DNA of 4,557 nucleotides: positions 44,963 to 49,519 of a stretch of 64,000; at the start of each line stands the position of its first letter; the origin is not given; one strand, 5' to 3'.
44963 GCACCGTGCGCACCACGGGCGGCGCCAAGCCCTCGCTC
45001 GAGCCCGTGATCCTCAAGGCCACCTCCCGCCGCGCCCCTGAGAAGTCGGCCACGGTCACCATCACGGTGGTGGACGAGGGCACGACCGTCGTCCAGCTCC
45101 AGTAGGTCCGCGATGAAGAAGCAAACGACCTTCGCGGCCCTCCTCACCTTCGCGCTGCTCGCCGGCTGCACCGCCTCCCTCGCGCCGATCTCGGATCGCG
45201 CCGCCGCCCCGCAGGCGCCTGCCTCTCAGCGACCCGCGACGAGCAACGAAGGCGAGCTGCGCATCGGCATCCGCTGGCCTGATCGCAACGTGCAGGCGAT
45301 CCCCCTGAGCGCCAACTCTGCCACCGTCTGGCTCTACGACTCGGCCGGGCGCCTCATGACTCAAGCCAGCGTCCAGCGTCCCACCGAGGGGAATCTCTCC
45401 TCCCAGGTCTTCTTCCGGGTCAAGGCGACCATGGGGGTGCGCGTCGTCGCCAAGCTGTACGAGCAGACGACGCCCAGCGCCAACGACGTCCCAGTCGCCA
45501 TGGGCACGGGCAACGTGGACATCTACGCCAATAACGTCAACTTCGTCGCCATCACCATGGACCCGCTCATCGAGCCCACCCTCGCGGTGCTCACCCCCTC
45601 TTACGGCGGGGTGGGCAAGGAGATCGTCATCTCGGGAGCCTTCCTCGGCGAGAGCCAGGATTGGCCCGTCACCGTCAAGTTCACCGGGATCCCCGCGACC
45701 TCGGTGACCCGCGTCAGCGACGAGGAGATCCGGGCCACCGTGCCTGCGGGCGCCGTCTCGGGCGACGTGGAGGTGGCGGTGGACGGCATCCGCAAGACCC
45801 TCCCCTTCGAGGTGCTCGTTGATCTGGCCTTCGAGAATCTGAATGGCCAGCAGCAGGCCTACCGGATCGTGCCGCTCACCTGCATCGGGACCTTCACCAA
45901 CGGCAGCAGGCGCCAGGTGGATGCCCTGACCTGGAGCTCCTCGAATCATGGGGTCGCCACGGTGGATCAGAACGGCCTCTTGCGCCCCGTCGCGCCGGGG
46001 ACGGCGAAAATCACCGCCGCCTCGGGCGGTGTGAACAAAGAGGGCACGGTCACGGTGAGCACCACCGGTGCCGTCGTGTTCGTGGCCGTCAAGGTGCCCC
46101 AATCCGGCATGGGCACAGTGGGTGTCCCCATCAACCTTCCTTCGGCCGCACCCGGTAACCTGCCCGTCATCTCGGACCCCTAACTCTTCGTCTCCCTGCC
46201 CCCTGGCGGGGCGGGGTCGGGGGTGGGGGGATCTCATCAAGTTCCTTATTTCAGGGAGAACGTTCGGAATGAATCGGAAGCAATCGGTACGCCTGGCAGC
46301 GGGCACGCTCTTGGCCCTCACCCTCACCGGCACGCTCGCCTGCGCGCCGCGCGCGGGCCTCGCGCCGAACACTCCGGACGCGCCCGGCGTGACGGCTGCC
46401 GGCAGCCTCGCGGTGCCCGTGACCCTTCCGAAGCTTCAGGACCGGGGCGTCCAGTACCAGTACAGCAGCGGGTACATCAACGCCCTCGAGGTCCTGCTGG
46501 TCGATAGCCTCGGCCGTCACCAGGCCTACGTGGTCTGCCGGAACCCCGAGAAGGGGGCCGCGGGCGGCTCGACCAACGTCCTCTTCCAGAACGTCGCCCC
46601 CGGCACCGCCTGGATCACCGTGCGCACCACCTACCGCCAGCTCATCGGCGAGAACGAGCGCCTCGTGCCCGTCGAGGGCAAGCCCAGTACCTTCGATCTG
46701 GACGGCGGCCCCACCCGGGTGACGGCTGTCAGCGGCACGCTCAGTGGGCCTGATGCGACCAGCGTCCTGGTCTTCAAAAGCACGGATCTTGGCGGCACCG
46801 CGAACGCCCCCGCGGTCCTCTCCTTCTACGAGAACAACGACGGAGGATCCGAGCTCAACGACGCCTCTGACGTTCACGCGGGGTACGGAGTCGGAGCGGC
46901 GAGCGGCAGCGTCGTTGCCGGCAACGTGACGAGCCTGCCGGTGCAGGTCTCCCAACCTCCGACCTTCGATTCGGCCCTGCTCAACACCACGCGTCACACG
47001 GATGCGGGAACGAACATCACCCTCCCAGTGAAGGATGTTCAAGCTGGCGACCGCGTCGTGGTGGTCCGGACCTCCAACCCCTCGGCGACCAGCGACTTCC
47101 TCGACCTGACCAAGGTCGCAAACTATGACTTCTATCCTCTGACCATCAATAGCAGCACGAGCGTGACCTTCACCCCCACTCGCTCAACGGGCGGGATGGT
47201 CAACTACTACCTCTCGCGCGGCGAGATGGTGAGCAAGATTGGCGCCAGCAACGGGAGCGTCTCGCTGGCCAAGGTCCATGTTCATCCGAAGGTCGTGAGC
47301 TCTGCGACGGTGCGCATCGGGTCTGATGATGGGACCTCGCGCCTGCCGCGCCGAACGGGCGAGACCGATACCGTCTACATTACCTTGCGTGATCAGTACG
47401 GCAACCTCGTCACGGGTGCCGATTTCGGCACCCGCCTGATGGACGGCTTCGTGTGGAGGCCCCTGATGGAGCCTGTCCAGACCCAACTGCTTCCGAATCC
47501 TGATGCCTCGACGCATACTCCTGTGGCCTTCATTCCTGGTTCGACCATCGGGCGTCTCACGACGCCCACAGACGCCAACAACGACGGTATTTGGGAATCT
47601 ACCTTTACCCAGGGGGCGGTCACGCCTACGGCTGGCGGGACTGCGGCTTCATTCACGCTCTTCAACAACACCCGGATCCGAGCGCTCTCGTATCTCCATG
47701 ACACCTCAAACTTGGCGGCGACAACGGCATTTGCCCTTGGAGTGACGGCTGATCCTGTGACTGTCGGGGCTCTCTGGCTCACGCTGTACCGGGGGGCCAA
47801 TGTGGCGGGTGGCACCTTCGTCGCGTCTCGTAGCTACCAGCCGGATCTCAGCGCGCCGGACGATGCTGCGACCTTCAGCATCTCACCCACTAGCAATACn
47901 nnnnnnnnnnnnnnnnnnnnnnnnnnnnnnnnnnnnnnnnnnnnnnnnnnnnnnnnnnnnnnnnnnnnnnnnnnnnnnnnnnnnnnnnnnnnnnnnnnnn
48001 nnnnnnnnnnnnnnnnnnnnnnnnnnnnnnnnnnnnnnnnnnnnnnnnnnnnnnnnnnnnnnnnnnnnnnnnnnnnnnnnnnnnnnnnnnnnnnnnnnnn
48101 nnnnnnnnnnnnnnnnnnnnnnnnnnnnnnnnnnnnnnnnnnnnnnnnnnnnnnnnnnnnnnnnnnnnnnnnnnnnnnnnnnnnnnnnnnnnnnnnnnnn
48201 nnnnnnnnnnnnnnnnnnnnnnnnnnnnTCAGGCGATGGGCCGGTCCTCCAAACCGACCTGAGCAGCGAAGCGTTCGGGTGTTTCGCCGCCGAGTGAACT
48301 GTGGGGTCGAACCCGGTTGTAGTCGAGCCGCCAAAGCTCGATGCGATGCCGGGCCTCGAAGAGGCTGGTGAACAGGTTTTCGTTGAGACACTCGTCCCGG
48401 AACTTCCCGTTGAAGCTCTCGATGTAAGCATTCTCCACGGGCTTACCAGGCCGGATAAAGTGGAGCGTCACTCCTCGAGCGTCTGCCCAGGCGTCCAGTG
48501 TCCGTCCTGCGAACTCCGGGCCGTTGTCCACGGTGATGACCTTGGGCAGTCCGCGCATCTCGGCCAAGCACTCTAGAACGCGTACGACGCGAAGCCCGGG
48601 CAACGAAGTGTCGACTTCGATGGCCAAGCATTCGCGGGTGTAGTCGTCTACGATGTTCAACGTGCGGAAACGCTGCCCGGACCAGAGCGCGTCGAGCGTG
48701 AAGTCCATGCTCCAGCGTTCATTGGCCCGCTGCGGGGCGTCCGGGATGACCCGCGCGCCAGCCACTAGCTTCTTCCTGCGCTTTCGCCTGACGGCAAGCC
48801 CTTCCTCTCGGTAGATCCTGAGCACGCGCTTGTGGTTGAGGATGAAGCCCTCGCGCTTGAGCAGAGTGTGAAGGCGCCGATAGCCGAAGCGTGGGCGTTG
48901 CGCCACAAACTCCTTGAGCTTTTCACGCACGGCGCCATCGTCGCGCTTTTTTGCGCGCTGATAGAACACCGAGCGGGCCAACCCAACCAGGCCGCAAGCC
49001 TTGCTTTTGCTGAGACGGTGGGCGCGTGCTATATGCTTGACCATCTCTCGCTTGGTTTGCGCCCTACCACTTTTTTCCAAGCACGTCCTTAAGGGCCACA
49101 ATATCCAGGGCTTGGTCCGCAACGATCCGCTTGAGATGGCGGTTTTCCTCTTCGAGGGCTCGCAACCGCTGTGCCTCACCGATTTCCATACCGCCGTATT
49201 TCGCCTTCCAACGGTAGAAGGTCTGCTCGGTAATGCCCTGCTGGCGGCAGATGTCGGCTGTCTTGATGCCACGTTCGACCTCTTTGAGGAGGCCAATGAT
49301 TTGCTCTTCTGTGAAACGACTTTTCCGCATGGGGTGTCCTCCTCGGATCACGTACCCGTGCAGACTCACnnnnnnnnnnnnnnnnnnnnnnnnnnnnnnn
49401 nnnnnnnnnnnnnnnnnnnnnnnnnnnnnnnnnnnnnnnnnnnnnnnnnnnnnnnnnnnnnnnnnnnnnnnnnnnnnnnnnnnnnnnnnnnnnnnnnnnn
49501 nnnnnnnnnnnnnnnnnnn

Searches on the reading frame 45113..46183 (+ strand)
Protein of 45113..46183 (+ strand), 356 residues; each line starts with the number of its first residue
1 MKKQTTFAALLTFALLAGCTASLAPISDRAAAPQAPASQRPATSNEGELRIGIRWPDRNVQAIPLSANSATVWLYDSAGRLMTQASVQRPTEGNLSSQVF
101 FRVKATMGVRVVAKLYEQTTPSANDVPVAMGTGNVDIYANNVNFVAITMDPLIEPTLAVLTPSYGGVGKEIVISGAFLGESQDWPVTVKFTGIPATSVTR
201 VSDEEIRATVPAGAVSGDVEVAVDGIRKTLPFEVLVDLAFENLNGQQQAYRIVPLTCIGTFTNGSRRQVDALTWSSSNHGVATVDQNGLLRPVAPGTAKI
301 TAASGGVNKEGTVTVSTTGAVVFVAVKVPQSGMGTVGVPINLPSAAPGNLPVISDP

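Call 42: search_protein_families(library=pfam, proteins=[window:45113-46183:+], max_evalue=0.001)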
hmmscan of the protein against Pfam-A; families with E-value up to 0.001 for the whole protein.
window:45113-46183:+ (356 aa): 2 families
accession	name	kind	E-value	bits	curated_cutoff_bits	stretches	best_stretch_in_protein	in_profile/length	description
PF02368.24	Big_2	-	6.6e-10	39.3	22.8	1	254-315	21-79/79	Bacterial Ig-like domain (group 2)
PF22359.2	Big-like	-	9.4e-08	32.6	27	1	273-316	4-47/48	Bacterial Ig-like domain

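Call 43: search_protein_families(library=padloc, proteins=[window:45113-46183:+], max_evalue=0.01)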
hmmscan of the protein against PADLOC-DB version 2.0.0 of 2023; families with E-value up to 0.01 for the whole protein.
window:45113-46183:+ (356 aa): 0 families

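Call 63: search_protein_families(library=phrogs, proteins=[window:45113-46183:+], max_evalue=0.001)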
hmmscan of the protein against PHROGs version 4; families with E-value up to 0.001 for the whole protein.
window:45113-46183:+ (356 aa): 5 families
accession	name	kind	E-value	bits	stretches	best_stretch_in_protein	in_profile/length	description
phrog_215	-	head and packaging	7.9e-07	29.5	1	271-324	256-310/491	structural protein with Ig domain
phrog_341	-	tail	1.9e-05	25.8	1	271-318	100-148/154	major tail protein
phrog_1280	-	other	3.8e-05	24.3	1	273-318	200-245/248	Ig domain containing protein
phrog_10059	-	unknown function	5.7e-05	23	1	270-316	213-260/345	-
phrog_35892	-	unknown function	0.00022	19.9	1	269-334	759-824/1181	-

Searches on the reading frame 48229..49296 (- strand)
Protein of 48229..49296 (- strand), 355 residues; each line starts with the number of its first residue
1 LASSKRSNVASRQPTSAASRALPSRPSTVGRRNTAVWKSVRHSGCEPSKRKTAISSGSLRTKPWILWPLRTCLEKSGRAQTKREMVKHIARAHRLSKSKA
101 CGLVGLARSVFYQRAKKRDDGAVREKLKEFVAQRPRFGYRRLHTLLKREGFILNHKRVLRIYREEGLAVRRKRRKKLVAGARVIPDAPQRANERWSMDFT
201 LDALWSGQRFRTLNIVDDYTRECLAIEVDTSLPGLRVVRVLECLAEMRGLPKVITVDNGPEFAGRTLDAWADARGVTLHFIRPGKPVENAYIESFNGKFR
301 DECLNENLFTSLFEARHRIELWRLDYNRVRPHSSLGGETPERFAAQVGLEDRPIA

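Call 11: search_protein_families(library=pfam, proteins=[window:48229-49296:-], max_evalue=0.001)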
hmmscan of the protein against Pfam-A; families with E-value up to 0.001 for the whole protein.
window:48229-49296:- (355 aa): 4 families
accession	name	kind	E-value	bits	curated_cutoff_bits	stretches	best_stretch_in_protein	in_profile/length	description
PF13683.12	rve_3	-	1.5e-28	98.8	26.5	1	274-340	1-67/67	Integrase core domain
PF00665.32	rve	-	1e-21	77.5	32.6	1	189-286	2-102/102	Integrase core domain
PF13276.12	HTH_21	-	6.3e-13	49.2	28.1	1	124-175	7-60/60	HTH-like domain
PF13333.12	rve_2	-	0.0002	21.9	22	1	293-346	1-54/56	Integrase core domain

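Call 60: find_related_loci(query=window:48232-49296:-, collection=genome_contigs, flank=1500)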
Query window:48232-49296:- (355 aa) in genome_contigs; peptide patterns used: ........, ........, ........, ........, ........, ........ (x = any residue, [..] = any of these).
600 stretches matched a pattern (row limit reached: there are more); 584 encode a relative of the query (tblastn E <= 1e-3); the best 80 are kept; 80 distinct loci.
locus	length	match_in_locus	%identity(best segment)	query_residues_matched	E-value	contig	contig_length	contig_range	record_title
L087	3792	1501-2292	63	81-344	2e-107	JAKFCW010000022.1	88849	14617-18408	MAG: Candidatus Sericytochromatia bacterium isolate LC031 contig-124_194, whole genome shotgun sequence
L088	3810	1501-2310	61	75-344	1e-105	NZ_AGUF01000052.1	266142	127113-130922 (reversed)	Achromobacter arsenitoxydans SY8 Contig00053, whole genome shotgun sequence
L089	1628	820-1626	62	72-340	3e-113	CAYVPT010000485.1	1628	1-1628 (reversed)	MAG TPA_asm: uncultured Dehalococcoidaceae bacterium isolate binchicken_co34_11 genome assembly, contig: NODE_141407_len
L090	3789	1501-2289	62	82-344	1e-105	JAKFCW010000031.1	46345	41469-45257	MAG: Candidatus Sericytochromatia bacterium isolate LC031 contig-124_613, whole genome shotgun sequence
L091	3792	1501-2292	60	80-343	5e-103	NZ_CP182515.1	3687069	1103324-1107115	Bordetella holmesii ATCC 51541 strain CDC F5101 chromosome, complete genome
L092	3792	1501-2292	60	80-343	5e-103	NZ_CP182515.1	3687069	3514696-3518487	Bordetella holmesii ATCC 51541 strain CDC F5101 chromosome, complete genome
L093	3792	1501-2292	60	80-343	6e-103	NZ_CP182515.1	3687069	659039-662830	Bordetella holmesii ATCC 51541 strain CDC F5101 chromosome, complete genome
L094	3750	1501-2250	63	95-344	6e-101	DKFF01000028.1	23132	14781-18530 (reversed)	MAG TPA_asm: Dehalococcoidia bacterium UBA6803 UBA6803_contig_27196, whole genome shotgun sequence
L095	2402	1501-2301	58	78-344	6e-102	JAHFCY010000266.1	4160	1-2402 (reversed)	MAG: Candidatus Lindowbacteria bacterium isolate nzgw232 NODE_100540_length_4161_cov_4.272525, whole genome shotgun sequ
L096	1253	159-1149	60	17-345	3e-109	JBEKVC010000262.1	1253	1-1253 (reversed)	MAG: Terriglobia bacterium isolate SPRUCE 596 SPRUCE_596_262, whole genome shotgun sequence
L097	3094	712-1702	60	17-345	6e-103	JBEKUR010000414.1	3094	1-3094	MAG: Terriglobia bacterium isolate SPRUCE 586 SPRUCE_586_414, whole genome shotgun sequence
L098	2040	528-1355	58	74-349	2e-105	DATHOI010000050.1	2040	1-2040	MAG TPA_asm: Polyangiaceae bacterium isolate SMAG_U12680 k141_1010741, whole genome shotgun sequence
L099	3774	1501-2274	61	95-352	5e-100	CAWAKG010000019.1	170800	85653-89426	MAG: uncultured Acidobacteriaceae bacterium isolate MFD02579.bin.1.16 genome assembly, contig: contig_27177, whole genom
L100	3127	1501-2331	56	68-344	3e-100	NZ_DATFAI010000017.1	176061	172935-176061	MAG: Noviherbaspirillum sp. isolate SMAG_U8497 k141_301894, whole genome shotgun sequence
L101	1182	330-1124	56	80-344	2e-108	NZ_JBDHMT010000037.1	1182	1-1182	Herbaspirillum huttiense subsp. huttiense strain LMG2199 NODE_37_length_1182_cov_49.6635, whole genome shotgun sequence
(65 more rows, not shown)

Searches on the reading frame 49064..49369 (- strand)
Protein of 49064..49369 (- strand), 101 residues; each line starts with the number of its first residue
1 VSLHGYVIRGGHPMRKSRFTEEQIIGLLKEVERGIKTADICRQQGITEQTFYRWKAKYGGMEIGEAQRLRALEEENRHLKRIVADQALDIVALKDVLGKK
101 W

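Call 11: search_protein_families(library=pfam, proteins=[window:49064-49369:-], max_evalue=0.001)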
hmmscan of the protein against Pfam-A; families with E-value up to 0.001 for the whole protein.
window:49064-49369:- (101 aa): 6 families
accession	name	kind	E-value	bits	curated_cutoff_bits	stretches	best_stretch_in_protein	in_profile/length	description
PF01527.26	HTH_Tnp_1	-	1.6e-21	76.7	24.1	1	14-83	1-74/75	Transposase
PF13384.12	HTH_23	-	7.4e-07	29.3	24.6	1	23-60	9-45/50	Homeodomain-like domain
PF13551.12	HTH_29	-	9.6e-06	26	28.1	1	30-58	7-36/64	Winged helix-turn helix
PF13518.12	HTH_28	-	1.3e-05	25.6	25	1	28-59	6-37/52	Helix-turn-helix domain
PF02796.21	HTH_7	-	0.00023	21.7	23.8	1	15-57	2-44/45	Helix-turn-helix domain of resolvase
PF13022.12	HTH_Tnp_1_2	-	0.00065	20.2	27.9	1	24-94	15-90/122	Helix-turn-helix of insertion element transposase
